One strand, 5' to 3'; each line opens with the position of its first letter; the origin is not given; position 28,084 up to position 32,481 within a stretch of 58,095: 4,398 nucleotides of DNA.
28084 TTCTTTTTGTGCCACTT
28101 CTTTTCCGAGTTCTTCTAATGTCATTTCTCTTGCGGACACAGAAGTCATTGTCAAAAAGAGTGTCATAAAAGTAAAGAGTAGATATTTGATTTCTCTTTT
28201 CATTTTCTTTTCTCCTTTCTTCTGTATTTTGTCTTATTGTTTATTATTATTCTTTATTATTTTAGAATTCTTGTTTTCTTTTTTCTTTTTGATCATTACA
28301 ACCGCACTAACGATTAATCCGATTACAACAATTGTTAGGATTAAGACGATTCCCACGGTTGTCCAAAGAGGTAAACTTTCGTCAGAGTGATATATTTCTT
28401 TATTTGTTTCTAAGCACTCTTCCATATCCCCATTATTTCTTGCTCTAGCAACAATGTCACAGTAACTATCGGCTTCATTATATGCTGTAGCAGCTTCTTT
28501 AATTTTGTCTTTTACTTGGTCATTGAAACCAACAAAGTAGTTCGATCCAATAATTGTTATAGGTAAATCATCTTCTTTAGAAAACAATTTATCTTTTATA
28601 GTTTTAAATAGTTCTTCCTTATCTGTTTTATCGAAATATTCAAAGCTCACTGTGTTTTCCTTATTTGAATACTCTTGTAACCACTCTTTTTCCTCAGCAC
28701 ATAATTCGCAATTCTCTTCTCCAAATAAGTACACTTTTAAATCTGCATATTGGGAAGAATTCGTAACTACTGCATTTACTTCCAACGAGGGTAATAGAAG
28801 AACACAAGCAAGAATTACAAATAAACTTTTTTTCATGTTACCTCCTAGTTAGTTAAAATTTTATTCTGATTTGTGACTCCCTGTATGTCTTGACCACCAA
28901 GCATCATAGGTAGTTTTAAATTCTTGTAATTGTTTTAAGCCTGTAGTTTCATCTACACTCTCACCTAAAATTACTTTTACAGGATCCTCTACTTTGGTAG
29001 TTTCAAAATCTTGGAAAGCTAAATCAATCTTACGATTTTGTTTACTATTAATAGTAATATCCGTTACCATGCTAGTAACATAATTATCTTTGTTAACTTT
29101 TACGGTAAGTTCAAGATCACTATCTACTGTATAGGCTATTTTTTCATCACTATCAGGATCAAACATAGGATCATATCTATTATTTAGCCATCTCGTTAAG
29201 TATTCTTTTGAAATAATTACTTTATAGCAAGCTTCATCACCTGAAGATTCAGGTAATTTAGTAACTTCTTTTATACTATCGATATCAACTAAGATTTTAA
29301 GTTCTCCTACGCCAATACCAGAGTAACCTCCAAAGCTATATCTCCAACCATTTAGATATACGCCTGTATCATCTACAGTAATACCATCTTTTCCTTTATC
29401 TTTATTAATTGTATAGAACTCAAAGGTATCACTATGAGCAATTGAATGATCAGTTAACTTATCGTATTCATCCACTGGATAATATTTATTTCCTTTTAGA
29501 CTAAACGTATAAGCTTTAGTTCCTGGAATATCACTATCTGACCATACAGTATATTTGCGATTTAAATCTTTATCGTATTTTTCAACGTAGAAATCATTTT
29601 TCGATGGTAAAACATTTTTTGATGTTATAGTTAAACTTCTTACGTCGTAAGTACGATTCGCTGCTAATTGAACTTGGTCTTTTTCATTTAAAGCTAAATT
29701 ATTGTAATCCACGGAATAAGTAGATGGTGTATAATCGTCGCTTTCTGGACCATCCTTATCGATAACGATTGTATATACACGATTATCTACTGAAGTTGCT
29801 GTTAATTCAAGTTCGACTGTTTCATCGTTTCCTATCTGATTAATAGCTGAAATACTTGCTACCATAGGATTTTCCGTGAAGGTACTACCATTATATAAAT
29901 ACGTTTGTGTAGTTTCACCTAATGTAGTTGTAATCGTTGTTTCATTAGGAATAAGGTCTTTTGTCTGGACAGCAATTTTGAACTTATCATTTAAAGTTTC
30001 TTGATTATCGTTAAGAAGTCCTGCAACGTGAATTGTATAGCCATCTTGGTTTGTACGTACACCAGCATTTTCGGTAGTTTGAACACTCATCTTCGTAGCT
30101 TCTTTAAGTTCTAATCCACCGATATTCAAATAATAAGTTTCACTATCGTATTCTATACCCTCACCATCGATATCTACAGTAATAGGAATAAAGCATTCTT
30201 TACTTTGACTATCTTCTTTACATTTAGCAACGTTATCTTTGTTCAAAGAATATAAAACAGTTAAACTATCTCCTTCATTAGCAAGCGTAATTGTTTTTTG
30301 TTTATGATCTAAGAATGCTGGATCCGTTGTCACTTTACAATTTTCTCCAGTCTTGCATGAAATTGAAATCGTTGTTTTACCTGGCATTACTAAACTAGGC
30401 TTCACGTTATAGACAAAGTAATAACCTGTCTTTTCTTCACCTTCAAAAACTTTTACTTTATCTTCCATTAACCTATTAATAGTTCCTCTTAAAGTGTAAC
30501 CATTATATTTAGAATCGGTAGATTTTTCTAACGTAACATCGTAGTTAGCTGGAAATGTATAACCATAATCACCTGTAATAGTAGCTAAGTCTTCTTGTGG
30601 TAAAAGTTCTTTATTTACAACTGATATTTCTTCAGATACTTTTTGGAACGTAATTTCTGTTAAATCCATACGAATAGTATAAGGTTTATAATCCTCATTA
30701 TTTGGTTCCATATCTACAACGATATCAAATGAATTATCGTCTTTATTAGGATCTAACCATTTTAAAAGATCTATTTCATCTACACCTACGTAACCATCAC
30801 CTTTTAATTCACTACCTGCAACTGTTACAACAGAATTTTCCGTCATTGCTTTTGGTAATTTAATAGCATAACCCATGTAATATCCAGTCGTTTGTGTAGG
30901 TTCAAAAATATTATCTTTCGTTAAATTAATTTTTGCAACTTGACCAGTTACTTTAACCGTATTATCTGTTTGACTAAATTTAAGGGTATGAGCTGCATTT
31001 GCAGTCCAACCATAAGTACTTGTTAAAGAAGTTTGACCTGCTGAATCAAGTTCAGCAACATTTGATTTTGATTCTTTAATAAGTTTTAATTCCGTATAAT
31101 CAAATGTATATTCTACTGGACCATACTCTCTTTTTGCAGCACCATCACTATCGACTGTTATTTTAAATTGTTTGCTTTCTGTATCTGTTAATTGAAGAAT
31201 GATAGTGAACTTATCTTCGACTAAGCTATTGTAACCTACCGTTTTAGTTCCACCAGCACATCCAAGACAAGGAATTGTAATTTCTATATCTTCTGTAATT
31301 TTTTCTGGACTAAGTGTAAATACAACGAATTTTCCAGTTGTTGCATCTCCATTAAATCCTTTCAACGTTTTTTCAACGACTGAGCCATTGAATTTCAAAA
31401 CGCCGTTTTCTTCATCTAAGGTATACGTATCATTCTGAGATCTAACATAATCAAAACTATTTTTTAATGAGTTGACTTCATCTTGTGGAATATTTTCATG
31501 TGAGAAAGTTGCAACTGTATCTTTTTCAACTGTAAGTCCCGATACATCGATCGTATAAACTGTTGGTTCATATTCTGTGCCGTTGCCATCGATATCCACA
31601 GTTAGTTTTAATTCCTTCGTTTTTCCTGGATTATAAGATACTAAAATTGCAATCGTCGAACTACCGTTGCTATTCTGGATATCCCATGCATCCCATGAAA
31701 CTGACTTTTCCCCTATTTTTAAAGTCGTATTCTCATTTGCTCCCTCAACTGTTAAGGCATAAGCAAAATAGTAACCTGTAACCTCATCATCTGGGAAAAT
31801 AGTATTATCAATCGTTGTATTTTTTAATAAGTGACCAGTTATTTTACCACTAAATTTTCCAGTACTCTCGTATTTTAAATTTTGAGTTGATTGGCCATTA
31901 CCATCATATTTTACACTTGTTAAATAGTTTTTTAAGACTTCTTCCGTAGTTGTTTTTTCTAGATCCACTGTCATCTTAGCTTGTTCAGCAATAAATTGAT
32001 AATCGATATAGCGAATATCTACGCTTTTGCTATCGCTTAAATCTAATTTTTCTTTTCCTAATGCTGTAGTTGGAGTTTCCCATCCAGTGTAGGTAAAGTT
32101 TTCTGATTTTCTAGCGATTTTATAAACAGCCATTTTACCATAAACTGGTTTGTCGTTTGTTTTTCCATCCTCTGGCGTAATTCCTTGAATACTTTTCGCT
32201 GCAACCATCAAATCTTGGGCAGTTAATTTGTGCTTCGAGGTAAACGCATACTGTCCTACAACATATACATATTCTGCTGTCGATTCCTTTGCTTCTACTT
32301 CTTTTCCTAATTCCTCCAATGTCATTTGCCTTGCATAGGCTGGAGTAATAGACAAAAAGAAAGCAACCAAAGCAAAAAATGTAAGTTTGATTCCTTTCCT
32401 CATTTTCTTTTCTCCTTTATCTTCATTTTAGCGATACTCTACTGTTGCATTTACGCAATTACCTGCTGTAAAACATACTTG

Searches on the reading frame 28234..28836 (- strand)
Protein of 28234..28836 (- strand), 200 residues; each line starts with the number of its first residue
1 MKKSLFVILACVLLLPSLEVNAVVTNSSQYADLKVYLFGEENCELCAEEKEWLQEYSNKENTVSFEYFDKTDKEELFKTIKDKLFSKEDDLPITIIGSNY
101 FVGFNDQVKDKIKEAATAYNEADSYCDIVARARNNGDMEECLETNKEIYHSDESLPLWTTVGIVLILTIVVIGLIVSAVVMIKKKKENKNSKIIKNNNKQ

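Call 5: search_protein_families(library=pfam, proteins=[window:28234-28836:-])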
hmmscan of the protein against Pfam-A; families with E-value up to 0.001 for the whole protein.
window:28234-28836:- (200 aa): 0 families

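Call 42: search_protein_families(library=pfam, proteins=[window:28234-28836:-], max_evalue=5)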
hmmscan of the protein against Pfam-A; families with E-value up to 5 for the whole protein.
window:28234-28836:- (200 aa): 10 families
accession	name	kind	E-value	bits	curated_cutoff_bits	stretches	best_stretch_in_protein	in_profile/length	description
PF05768.20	Glrx-like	-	0.0046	17.7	26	1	34-78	1-44/77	Glutaredoxin-like domain (DUF836)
PF17534.7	DUF5453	-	0.023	15.1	25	1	153-191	125-165/186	Family of unknown function (DUF5453)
PF06422.18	PDR_CDR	-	0.023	15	20.5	1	157-199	46-88/92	CDR ABC transporter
PF03274.19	Foamy_BEL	-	0.058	13.1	24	1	124-195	179-246/301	Foamy virus BEL 1/2 protein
PF12698.13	ABC2_membrane_3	-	0.06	12.9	31.6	1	2-194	1-196/347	ABC-2 family transporter protein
PF17359.7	DUF5385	-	0.11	12.6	25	2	56-89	28-61/217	Family of unknown function (DUF5385)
PF06305.16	LapA_dom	-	0.14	12.5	28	1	154-191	16-52/64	Lipopolysaccharide assembly protein A domain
PF04134.17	DCC1-like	-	0.18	13.5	27.8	1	41-77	5-40/113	DCC1-like thiol-disulfide oxidoreductase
PF04277.18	OAD_gamma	-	0.62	11.2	27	1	160-197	13-50/76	Oxaloacetate decarboxylase, gamma chain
PF13800.11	Sigma_reg_N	-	0.78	10.5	26.3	1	159-196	14-52/91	Sigma factor regulator N-terminal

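Call 43: find_encoding_contigs(protein=window:28234-28836:-, flank=6000, max_places=10)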
Protein window:28234-28836:- (200 aa): 2 contigs read that carry it; 2 places shown.
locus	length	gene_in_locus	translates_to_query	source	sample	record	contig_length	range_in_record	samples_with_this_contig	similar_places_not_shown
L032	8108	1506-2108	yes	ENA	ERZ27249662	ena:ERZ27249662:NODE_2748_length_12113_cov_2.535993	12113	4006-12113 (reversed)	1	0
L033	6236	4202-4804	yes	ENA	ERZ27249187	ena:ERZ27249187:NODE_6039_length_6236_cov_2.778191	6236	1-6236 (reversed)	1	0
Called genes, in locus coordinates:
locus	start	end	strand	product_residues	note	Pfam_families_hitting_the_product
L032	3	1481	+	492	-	?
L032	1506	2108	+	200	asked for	-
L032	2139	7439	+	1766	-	-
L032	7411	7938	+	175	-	-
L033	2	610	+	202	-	?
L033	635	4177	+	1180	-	-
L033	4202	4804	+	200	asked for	-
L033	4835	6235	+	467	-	?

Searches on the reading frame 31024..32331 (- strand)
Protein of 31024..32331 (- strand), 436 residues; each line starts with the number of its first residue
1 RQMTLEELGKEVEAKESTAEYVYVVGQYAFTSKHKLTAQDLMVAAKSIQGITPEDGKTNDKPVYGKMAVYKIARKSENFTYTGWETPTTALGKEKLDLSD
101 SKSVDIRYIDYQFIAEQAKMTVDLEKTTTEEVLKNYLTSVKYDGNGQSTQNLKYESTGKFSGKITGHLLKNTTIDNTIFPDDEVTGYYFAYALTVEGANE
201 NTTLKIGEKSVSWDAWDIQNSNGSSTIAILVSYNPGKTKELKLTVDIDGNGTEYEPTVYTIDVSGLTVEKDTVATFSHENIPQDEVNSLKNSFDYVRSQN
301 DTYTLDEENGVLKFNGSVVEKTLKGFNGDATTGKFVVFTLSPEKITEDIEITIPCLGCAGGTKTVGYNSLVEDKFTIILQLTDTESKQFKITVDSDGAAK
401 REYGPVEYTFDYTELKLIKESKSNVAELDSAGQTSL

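Call 55: predict_structure(alignment_id=A1)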
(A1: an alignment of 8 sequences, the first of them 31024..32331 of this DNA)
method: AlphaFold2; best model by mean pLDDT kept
length: 436 residues; sequences in the alignment: 8
mean_pLDDT: 75.7   pTM: 0.59
mean pLDDT of the five models: 75.7, 74.9, 73.6, 72.7, 67.4
residues with pLDDT >= 90: 51; 70-90: 249; 50-70: 95; < 50: 41
segments of 3 or more residues with pLDDT < 50: 50-66, 126-128, 144-148, 423-436
pLDDT, mean of each block of 10 residues (from residue 1): 85 82 82 74 61 42 56 78 83 68 75 64 61 68 50 78 85 66 70 79 78 65 73 79 80 73 88 90 88 86 91 93 77 90 90 68 85 88 81 84 89 88 48 38
secondary structure, 60 per line:
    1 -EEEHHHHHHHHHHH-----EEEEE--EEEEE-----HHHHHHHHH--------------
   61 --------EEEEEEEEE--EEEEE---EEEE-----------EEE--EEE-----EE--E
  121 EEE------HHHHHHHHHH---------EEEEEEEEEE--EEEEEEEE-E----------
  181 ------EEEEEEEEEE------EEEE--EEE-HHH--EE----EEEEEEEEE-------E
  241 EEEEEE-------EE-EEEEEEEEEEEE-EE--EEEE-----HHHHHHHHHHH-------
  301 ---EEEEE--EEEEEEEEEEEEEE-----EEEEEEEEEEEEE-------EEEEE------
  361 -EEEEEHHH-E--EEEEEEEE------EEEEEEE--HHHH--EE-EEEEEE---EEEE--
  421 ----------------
elements in order: E2-4 H5-15 E21-25 E28-32 H38-46 E69-77 E80-84 E88-91 E103-105 E108-110 E120-123 H130-139 E149-158 E161-168 E187-196 E203-206 E209-211 E224-232 E240-246 E257-268 E274-277 H283-293 E304-308 E311-324 E330-342 E350-354 E362-366 E374-381 E388-394 H397-400 E406-411 E415-418

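Call 59: fold_search(model_id=the predicted structure, library=pdb)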
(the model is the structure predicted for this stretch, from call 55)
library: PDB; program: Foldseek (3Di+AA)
matches with E <= 10: 1788; with E <= 0.001: 38
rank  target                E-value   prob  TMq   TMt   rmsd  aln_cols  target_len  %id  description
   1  7eq3                  5.8e-05  0.97  0.14  0.23  15.0       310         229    8  Apo diabody form of CRH2-directed antibody 9F8 (released 2022-05-18)
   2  9bl9_G                1.3e-04  0.98  0.17  0.24  18.4       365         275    6  KIR3DL1*114 in complex with HLA-A*24:02 presenting the NEF peptide (released 2024-11-13)
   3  5t4n_A                1.5e-04  0.89  0.18  0.21  16.8       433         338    9  Crystal Structure of Human Protocadherin-15 EC3-5 D414A Variant (released 2017-02-22)
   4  5jdd                  1.6e-04  0.87  0.14  0.21  21.3       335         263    9  Crystal structure of I9-I11 tandem from titin (P212121) (released 2016-09-14)
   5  5k70_A                1.9e-04  0.89  0.12  0.14  22.9       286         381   11  Sidekick-2 immunoglobulin domains 1-4 H18R/N22S mutant (released 2016-09-28)
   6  5k6u_A                2.3e-04  0.77  0.13  0.15  27.6       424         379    9  Sidekick-1 immunoglobulin domains 1-4, crystal form 1 (released 2016-09-28)
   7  8cs9_X                2.3e-04  0.77  0.17  0.13  27.3       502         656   10  Composite reconstruction of Class 1 of the erythrocyte ankyrin-1 complex (released 2022-07-20)
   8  7uzs                  2.6e-04  0.95  0.18  0.13  26.4       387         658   10  Protein 4.2 (local refinement from consensus reconstruction of ankyrin complex classes) (released 2022-07-20)
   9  5xwx_A                3.0e-04  0.82  0.15  0.17  20.8       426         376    7  Crystal structure of the four N-terminal immunoglogulin domains of Sidekick-1 protein (released 2018-08-29)
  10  7k80_G                3.2e-04  0.93  0.17  0.24  18.2       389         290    9  KIR3DL1*001 in complex with HLA-A*24:02 presenting the RYPLTFGW peptide (released 2020-12-09)
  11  7ahs_A                3.8e-04  0.97  0.16  0.23  12.8       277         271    8  titin-N2A Ig81-Ig83 (released 2021-03-24)
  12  7k81_G                3.8e-04  0.95  0.16  0.23  17.8       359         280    6  KIR3DL1*005 in complex with HLA-A*24:02 presenting the RYPLTFGW peptide (released 2020-12-09)
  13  7sqc_F1               3.8e-04  0.91  0.15  0.14  12.8       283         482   11  Ciliary C1 central pair apparatus isolated from Chlamydomonas reinhardtii (released 2022-04-13)
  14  5v5w                  4.0e-04  0.98  0.18  0.32  12.6       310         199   10  Molecular Mechanism of MDGA1: Regulation of Neuroligin 2:Neurexin Trans-synaptic Bridges (released 2017-07-05)
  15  1p53_A                4.0e-04  0.85  0.16  0.26  23.1       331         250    8  The Crystal Structure of ICAM-1 D3-D5 fragment (released 2004-05-04)
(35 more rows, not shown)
